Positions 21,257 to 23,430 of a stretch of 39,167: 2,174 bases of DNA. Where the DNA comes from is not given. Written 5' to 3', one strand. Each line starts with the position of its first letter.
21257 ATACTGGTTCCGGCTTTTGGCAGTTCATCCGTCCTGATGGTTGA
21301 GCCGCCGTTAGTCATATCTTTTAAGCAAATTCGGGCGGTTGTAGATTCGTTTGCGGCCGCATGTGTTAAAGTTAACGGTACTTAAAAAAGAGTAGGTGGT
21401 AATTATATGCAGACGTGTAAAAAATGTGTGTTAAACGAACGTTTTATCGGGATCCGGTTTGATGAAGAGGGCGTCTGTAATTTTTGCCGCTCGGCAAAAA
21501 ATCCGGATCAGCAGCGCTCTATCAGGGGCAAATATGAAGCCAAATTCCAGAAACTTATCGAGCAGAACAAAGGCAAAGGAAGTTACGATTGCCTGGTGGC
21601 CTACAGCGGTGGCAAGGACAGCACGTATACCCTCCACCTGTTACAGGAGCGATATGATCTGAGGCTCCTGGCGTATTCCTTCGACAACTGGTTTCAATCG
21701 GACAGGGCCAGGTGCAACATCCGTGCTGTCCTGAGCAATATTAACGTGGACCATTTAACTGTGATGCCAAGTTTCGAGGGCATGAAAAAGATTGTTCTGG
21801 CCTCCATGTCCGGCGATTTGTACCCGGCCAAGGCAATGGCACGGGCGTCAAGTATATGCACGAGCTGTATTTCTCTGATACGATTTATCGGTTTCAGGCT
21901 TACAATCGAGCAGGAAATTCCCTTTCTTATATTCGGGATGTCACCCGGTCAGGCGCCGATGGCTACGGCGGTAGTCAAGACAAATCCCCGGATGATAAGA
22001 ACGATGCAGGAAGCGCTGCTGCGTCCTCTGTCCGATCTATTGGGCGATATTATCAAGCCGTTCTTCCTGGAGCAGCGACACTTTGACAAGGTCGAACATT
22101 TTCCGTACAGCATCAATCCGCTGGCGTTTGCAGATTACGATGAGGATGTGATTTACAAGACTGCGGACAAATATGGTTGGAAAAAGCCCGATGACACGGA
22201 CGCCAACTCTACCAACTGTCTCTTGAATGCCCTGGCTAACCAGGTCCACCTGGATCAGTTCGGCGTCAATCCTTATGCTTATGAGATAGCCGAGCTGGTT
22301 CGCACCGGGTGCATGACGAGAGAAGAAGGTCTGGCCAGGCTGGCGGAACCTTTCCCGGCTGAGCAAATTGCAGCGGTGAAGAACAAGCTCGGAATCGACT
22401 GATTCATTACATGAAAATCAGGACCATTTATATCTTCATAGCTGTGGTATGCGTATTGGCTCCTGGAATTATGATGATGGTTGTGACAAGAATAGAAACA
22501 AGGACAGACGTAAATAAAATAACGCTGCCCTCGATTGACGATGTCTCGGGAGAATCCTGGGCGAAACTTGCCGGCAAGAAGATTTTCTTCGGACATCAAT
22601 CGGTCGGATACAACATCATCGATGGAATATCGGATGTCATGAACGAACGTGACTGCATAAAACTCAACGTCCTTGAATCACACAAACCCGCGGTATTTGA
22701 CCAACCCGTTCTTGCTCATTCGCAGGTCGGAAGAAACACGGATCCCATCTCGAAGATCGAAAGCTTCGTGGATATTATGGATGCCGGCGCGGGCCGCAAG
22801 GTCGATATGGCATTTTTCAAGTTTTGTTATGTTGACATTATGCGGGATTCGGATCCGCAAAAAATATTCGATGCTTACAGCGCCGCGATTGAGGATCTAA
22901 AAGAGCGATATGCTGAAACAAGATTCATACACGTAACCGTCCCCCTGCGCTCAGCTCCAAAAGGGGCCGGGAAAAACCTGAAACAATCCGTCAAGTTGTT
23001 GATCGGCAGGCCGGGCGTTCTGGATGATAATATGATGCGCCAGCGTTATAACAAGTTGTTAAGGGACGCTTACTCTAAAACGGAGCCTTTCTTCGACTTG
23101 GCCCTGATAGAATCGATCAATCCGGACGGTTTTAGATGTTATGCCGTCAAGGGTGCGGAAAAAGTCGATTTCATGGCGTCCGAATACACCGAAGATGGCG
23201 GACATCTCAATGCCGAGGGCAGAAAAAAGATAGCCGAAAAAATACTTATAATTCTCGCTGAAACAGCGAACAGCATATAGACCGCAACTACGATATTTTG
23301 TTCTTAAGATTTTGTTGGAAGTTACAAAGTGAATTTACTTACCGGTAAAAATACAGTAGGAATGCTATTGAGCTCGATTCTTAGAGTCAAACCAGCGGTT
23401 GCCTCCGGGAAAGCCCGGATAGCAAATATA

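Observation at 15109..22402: ACP-centred tailoring cassette with an unusual density of ATP-dependent carboxylate-activating enzymes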

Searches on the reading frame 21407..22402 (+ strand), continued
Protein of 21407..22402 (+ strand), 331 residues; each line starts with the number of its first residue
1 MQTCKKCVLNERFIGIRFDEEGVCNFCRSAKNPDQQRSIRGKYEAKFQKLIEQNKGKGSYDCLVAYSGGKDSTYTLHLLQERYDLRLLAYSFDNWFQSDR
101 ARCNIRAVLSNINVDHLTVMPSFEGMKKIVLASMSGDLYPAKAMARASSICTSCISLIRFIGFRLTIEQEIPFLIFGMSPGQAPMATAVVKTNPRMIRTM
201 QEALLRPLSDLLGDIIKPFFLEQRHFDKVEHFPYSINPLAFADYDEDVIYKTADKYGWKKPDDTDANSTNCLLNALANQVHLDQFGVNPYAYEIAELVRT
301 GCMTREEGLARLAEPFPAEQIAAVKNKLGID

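Call 75: search_dna_similar(query=window:21407-22402:+, collection=plasmids, mode=protein, max_evalue=0.001, max_rows=25)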
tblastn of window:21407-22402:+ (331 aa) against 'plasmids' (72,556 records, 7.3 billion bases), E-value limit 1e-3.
Records with a match: 32; places in all: 38; records where one place covers at least 80% of the query: 25.
Best place of each record, by identity: <60% 32.
By first word of the organism name: Bacillus 8; Azospirillum 4; Ralstonia 3; Agrobacterium 2; Streptomyces 2; Subdoligranulum 2; Roseovarius 1; Pseudohalocynthiibacter 1; Limimaricola 1; Spirosoma 1; and 7 more.
By predicted mobility (MOB-suite, as given by PLSDB): non-mobilizable 23; conjugative 6; mobilizable 3.
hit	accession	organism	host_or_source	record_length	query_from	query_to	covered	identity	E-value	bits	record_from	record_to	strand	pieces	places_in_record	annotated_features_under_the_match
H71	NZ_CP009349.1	Bacillus thuringiensis HD1002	Sewage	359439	1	329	99%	37.1%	1e-65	231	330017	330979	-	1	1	7-cyano-7-deazaguanine synthase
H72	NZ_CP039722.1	Bacillus thuringiensis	whole organism,soil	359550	1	329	99%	37.1%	1e-65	231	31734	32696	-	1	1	7-cyano-7-deazaguanine synthase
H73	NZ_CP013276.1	Bacillus thuringiensis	Vectobac,bacterial clone,Commercial ...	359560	1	329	99%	37.1%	1e-65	231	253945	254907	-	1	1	7-cyano-7-deazaguanine synthase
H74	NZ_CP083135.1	Bacillus thuringiensis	whole organism,Biopesticide Solbac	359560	1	329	99%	37.1%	1e-65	231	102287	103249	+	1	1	7-cyano-7-deazaguanine synthase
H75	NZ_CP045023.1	Bacillus thuringiensis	whole organism,soil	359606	1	329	99%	37.1%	1e-65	231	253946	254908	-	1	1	7-cyano-7-deazaguanine synthase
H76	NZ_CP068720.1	Bacillus cereus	Angelica sinensis Dlies,single cell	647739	1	329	99%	37.1%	1e-65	231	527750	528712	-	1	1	7-cyano-7-deazaguanine synthase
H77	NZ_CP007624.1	Bacillus pseudomycoides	-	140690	1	313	95%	34.8%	3e-44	169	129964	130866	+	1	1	7-cyano-7-deazaguanine synthase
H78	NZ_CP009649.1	Bacillus pseudomycoides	-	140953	1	265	80%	34.7%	7e-32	133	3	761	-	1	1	none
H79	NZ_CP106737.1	Roseovarius pelagicus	cell culture,Arctic seawater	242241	4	331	99%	27.1%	1e-26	117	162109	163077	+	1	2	non-ribosomal peptide synthetase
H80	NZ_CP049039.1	Pseudohalocynthiibacter aestuariivivens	pure culutre,Seawater recirculating ...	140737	4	331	99%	27.0%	1e-25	114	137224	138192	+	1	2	none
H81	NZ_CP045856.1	Agrobacterium sp. MA01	cell culture,Microcystis culture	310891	1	315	95%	26.9%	1e-20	100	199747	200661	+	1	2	N-acetyl sugar amidotransferase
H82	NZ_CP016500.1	Agrobacterium sp. RAC06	Microbial isolate,Algal phycosphere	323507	1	315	95%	26.9%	1e-20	100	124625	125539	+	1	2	N-acetyl sugar amidotransferase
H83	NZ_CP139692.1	Limimaricola variabilis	Bacterial Culture,hydrothermal vent ...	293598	2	315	95%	26.5%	2e-15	84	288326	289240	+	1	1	N-acetyl sugar amidotransferase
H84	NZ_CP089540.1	Spirosoma oryzicola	Single cell,Surface layer of rice grains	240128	1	325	98%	25.0%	3e-13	78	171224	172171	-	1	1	N-acetyl sugar amidotransferase | AglZ/HisF2 family acetamidino modification protein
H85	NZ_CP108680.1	Streptomyces sp. NBC_01216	-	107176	2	329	99%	24.4%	2e-17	91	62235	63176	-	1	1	condensation domain-containing protein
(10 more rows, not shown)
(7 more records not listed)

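Call 76: get_annotated_region(hit=H71, flank=9000)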
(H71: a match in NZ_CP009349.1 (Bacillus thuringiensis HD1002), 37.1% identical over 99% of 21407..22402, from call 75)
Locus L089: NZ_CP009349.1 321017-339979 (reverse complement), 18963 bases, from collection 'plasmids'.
description: Bacillus thuringiensis HD1002 plasmid 1, complete sequence
organism: Bacillus thuringiensis HD1002 (NCBI taxid 1452729)
taxonomy: Bacteria; Bacillota; Bacilli; Bacillales; Bacillaceae; Bacillus; Bacillus thuringiensis; Bacillus thuringiensis HD1002
host: -; source: Sewage; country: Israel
typing (MOB-suite, as given by PLSDB): conjugative; replicon rep_cluster_1912; relaxase MOBP; mating-pair formation MPF_T
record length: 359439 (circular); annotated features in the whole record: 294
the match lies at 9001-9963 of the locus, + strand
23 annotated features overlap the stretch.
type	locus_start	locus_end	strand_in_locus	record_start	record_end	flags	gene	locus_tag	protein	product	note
CDS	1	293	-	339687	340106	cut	-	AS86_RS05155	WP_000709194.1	hypothetical protein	-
CDS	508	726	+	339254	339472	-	-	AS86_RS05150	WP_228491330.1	M23 family metallopeptidase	GO:0006508 - proteolysis [Evidence IEA]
CDS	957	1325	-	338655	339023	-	-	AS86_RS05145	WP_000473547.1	hypothetical protein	-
CDS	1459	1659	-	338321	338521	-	-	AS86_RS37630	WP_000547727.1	hypothetical protein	-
CDS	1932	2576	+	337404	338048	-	-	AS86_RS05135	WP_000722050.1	response regulator transcription factor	GO:0000160 - phosphorelay signal transduction system [Evidence IEA]; GO:0006355 - regulation of DNA-templated ...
CDS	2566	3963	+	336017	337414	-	-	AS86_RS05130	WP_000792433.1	HAMP domain-containing sensor histidine kinase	GO:0007165 - signal transduction [Evidence IEA]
CDS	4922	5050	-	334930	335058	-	-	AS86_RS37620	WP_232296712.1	IS3 family transposase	GO:0015074 - DNA integration [Evidence IEA]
CDS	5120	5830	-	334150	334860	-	-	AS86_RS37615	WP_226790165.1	IS3 family transposase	-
CDS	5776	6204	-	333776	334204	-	-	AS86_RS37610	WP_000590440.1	HTH domain-containing protein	-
CDS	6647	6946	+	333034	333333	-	-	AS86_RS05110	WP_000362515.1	hypothetical protein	-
CDS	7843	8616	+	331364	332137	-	-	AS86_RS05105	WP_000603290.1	alpha/beta hydrolase-fold protein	-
CDS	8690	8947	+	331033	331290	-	-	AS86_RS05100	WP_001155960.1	acyl carrier protein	GO:0006633 - fatty acid biosynthetic process [Evidence IEA]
CDS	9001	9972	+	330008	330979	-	-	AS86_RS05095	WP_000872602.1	7-cyano-7-deazaguanine synthase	-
CDS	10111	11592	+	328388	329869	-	-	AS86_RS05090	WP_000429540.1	class I adenylate-forming enzyme family protein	-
CDS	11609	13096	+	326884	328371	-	-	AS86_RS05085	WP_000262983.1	class I adenylate-forming enzyme family protein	-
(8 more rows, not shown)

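Call 77: get_annotated_region(hit=H79, flank=9000)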
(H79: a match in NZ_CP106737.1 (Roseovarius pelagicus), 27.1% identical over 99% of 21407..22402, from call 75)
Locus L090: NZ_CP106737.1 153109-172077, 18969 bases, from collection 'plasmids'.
description: Roseovarius pelagicus strain HL-MP18 plasmid unnamed2, complete sequence
organism: Roseovarius pelagicus (NCBI taxid 2980108)
taxonomy: Bacteria; Pseudomonadota; Alphaproteobacteria; Rhodobacterales; Roseobacteraceae; Roseovarius; Roseovarius pelagicus
host: -; source: cell culture,Arctic seawater; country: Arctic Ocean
typing (MOB-suite, as given by PLSDB): non-mobilizable; replicon rep_cluster_392,rep_cluster_610
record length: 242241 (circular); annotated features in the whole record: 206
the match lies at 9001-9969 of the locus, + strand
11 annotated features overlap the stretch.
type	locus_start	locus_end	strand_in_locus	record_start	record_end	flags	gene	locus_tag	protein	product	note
CDS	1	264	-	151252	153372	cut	-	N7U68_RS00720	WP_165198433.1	YjbH domain-containing protein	-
CDS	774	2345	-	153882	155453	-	-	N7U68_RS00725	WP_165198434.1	amino acid adenylation domain-containing protein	-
CDS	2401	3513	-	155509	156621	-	-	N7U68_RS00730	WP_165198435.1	methyltransferase domain-containing protein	-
CDS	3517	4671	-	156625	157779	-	-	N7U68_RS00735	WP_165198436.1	acyl-CoA dehydrogenase family protein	-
CDS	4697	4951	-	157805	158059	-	-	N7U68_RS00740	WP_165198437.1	phosphopantetheine-binding protein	-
CDS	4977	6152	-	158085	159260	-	-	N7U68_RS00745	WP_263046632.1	HupE/UreJ family protein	-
CDS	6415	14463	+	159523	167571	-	-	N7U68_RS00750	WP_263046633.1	non-ribosomal peptide synthetase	-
CDS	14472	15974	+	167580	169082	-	-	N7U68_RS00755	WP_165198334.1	oligosaccharide flippase family protein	-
CDS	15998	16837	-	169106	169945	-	-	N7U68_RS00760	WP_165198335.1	SDR family oxidoreductase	-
CDS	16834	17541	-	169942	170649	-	-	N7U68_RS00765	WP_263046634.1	acylneuraminate cytidylyltransferase family protein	-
CDS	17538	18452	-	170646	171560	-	-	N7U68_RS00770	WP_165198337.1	Gfo/Idh/MocA family oxidoreductase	-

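Call 78: get_annotated_region(hit=H81, flank=5000)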
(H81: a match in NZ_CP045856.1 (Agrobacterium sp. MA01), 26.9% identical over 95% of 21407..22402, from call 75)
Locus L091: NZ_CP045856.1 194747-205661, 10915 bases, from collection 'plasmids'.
description: Agrobacterium sp. MA01 plasmid punanmed2, complete sequence
organism: Agrobacterium sp. MA01 (NCBI taxid 2664893)
taxonomy: Bacteria; Pseudomonadota; Alphaproteobacteria; Hyphomicrobiales; Rhizobiaceae; Agrobacterium; Agrobacterium sp. MA01
host: -; source: cell culture,Microcystis culture; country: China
typing (MOB-suite, as given by PLSDB): mobilizable; relaxase MOBQ
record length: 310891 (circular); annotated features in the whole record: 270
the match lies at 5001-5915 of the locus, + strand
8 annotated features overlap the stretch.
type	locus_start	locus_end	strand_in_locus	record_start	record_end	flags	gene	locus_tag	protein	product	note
CDS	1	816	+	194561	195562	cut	-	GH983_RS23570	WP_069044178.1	NAD-dependent epimerase/dehydratase family protein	-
CDS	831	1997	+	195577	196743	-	-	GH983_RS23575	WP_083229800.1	DegT/DnrJ/EryC1/StrS family aminotransferase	-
CDS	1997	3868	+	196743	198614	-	asnB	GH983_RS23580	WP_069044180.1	asparagine synthase (glutamine-hydrolyzing)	GO:0006529 - asparagine biosynthetic process [Evidence IEA]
CDS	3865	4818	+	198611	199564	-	-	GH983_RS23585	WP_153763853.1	methionyl-tRNA formyltransferase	GO:0071951 - conversion of methionyl-tRNA to N-formyl-methionyl-tRNA [Evidence IEA]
CDS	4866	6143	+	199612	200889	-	-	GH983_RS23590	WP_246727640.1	N-acetyl sugar amidotransferase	-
CDS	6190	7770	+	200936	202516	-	-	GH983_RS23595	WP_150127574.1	hypothetical protein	-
CDS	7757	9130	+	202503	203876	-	-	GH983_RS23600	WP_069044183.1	glycosyltransferase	-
CDS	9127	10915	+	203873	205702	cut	-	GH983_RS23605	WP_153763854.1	ABC transporter ATP-binding protein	-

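Call 79: get_annotated_region(hit=H85, flank=8000)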
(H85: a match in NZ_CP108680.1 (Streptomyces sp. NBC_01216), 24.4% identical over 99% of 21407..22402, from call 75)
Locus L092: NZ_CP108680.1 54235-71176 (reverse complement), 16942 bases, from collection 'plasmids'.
description: Streptomyces sp. NBC_01216 plasmid unnamed3, complete sequence
organism: Streptomyces sp. NBC_01216 (NCBI taxid 2903778)
taxonomy: Bacteria; Actinomycetota; Actinomycetes; Kitasatosporales; Streptomycetaceae; Streptomyces; Streptomyces sp. NBC 01216
host: -; source: -; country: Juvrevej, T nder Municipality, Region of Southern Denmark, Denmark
typing (MOB-suite, as given by PLSDB): non-mobilizable; replicon rep_cluster_1910
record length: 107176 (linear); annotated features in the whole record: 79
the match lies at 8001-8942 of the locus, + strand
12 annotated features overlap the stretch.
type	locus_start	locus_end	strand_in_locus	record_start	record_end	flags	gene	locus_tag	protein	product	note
CDS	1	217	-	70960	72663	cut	-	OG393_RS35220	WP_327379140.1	AMP-binding protein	-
CDS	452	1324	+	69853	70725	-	-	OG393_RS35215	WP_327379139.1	LLM class F420-dependent oxidoreductase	-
CDS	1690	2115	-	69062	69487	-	-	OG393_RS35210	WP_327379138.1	BrxA/BrxB family bacilliredoxin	-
CDS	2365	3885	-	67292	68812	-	-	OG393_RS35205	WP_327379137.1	FAD-binding protein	-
CDS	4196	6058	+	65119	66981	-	asnB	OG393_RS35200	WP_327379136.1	asparagine synthase (glutamine-hydrolyzing)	GO:0006529 - asparagine biosynthetic process [Evidence IEA]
CDS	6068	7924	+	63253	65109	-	-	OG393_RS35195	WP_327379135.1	non-ribosomal peptide synthetase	-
CDS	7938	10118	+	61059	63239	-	-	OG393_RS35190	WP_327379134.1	condensation domain-containing protein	-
CDS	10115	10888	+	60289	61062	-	-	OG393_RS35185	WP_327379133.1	amino acid racemase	GO:0006520 - amino acid metabolic process [Evidence IEA]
CDS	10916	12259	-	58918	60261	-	-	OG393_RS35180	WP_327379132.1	extracellular solute-binding protein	-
CDS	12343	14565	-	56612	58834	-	-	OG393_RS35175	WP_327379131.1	molybdopterin-dependent oxidoreductase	-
CDS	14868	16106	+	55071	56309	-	-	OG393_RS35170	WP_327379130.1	acyl-CoA dehydrogenase family protein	-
CDS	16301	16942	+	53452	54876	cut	-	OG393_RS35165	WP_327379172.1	FAD-binding monooxygenase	-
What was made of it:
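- It is fused to a condensation domain, next to asnB and an NRPS gene, in Streptomyces (calls 75-79).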

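Call 80: get_annotated_region(hit=H84, flank=4000)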
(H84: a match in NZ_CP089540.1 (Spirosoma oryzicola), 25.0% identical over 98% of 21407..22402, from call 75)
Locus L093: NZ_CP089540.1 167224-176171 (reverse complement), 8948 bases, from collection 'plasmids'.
description: Spirosoma oryzicola strain RHs26 plasmid unnamed2, complete sequence
organism: Spirosoma oryzicola (NCBI taxid 2898794)
taxonomy: Bacteria; Bacteroidota; Cytophagia; Cytophagales; Cytophagaceae; Spirosoma; Spirosoma oryzicola
host: -; source: Single cell,Surface layer of rice grains; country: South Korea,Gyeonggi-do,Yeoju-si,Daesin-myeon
typing (MOB-suite, as given by PLSDB): non-mobilizable
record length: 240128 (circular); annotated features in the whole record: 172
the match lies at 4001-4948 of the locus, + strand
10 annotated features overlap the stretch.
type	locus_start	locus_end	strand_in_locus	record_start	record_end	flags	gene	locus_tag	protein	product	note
CDS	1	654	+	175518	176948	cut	-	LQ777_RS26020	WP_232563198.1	glycosyltransferase family 39 protein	-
CDS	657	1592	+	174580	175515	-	-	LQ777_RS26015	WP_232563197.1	glycosyltransferase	-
CDS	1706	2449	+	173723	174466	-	-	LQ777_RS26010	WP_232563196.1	TauD/TfdA family dioxygenase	-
CDS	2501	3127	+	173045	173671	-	hisH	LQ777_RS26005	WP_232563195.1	imidazole glycerol phosphate synthase subunit HisH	GO:0000105 - histidine biosynthetic process [Evidence IEA]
CDS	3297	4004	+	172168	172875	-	-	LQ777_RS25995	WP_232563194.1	AglZ/HisF2 family acetamidino modification protein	-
CDS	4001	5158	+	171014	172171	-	-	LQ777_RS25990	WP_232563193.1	N-acetyl sugar amidotransferase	-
CDS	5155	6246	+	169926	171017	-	-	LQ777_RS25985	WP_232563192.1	hypothetical protein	-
CDS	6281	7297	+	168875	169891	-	-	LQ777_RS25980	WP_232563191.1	GNAT family N-acetyltransferase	-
CDS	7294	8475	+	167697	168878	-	-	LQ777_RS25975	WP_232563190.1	DegT/DnrJ/EryC1/StrS family aminotransferase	-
CDS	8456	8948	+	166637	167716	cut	-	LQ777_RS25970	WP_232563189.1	DUF354 domain-containing protein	-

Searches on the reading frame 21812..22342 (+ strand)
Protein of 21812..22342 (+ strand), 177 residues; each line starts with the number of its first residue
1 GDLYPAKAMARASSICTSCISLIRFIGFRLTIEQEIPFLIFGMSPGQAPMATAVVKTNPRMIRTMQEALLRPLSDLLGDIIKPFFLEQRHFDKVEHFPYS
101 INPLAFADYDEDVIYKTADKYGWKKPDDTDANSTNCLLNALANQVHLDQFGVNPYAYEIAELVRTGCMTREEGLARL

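Call 74: search_solved_structures(query=window:21812-22342:+, max_evalue=10, show_alignments=4)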
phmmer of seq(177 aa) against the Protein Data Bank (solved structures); distinct sequences matched with E-value up to 10: 1.
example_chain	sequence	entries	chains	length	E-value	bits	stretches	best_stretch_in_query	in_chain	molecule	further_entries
9l08_A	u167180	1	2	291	0.22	14.8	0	44-83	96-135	Covalently Connected Cytochrome c555 trimer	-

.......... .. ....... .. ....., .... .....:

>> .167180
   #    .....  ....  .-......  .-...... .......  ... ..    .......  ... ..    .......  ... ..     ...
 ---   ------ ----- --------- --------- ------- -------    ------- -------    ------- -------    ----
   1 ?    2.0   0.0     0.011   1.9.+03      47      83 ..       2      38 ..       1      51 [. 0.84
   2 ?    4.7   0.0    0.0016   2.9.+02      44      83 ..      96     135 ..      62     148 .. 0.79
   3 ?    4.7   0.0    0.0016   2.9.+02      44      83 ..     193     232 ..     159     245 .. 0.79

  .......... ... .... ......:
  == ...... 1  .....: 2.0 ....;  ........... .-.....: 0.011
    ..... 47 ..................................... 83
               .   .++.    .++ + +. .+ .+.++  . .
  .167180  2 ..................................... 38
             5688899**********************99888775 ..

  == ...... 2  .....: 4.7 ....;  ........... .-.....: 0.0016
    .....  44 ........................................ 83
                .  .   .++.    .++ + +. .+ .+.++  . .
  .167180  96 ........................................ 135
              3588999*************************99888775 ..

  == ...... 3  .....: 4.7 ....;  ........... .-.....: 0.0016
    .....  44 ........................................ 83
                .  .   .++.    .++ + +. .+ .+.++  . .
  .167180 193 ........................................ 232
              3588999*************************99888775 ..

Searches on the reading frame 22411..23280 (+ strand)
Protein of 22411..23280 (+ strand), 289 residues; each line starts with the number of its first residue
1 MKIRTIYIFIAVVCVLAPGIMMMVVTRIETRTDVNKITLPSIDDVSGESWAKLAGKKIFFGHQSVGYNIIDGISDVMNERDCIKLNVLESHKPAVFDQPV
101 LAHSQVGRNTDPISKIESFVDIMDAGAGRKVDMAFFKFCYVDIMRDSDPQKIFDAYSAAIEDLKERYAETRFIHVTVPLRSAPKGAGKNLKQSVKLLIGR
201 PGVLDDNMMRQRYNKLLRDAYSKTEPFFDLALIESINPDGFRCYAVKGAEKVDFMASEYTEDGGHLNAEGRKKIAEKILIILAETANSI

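Call 6: search_protein_families(library=ncbifam, proteins=[window:22411-23280:+], max_evalue=0.00001)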
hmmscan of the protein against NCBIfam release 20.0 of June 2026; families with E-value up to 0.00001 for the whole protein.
window:22411-23280:+ (289 aa): 0 families

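Call 29: search_protein_families(library=pfam, proteins=[window:22411-23280:+], max_evalue=0.01)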
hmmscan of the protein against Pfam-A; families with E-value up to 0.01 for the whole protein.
window:22411-23280:+ (289 aa): 1 family
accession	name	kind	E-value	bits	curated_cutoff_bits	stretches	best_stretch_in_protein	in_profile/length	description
PF00657.28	Lipase_GDSL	-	4e-05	24.3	23.6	1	108-278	52-208/208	GDSL-like Lipase/Acylhydrolase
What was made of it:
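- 22411..23280 (+): Membrane-anchored SGNH/GDSL-like protein; candidate periplasmic acyl transfer. PF00657, 24.3 bits (cut-off 23.6) (call 29).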
